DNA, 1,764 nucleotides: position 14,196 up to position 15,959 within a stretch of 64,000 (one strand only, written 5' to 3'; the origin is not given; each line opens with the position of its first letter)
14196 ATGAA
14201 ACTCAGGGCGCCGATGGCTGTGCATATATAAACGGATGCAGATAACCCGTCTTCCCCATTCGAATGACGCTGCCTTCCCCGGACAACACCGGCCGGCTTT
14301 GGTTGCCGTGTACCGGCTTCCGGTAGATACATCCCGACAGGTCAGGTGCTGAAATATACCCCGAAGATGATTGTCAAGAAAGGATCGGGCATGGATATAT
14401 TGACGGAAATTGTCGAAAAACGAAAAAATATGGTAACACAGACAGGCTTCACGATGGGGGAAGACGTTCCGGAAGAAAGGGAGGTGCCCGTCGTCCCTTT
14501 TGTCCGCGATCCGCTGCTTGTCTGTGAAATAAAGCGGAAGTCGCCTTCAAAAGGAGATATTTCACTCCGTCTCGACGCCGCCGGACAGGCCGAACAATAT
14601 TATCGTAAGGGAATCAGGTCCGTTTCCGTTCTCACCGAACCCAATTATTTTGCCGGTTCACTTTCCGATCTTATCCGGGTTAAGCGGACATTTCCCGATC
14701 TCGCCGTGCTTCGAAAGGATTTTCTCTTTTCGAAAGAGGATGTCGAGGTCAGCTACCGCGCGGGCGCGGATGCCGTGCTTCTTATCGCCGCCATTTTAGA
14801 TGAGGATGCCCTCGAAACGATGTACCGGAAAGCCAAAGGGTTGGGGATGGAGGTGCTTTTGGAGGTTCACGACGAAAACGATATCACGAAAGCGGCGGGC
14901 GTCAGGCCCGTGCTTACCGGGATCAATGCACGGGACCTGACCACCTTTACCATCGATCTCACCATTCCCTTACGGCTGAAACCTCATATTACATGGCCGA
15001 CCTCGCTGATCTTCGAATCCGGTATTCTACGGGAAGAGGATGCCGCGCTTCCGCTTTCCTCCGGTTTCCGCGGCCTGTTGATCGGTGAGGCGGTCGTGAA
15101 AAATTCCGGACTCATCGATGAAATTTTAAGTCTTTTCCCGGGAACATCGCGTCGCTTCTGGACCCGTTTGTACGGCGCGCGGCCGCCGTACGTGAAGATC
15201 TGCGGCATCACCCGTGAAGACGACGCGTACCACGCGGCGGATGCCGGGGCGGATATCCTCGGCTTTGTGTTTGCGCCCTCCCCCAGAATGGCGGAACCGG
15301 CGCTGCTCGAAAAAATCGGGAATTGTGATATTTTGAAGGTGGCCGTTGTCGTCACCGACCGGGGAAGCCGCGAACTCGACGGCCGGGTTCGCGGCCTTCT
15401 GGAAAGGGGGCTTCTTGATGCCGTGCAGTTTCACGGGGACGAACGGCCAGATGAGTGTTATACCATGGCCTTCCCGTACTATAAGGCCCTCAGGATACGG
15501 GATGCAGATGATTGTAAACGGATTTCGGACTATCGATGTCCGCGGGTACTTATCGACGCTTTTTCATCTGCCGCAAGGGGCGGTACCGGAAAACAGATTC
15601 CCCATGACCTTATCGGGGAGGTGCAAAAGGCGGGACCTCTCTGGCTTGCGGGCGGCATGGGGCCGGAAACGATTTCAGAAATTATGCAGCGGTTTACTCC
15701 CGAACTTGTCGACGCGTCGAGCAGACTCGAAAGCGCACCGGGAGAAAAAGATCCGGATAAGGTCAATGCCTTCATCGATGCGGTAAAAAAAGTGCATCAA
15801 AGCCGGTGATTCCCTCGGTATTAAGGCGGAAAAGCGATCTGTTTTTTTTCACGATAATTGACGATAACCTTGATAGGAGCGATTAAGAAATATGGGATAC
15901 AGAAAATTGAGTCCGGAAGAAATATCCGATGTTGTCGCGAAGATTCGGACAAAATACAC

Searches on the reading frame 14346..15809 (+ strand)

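Call 56: search_protein_families(library=pfam, proteins=[window:14346-15809:+], max_evalue=0.0001)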
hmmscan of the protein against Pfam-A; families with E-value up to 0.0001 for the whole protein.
window:14346-15809:+ (487 aa): 2 families
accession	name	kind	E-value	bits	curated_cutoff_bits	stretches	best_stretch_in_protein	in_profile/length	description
PF00218.27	IGPS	-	1.9e-56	191.5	27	1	55-255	47-246/254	Indole-3-glycerol phosphate synthase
PF00697.28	PRAI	-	9e-25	88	22.7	1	283-478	1-192/193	N-(5'phosphoribosyl)anthranilate (PRA) isomerase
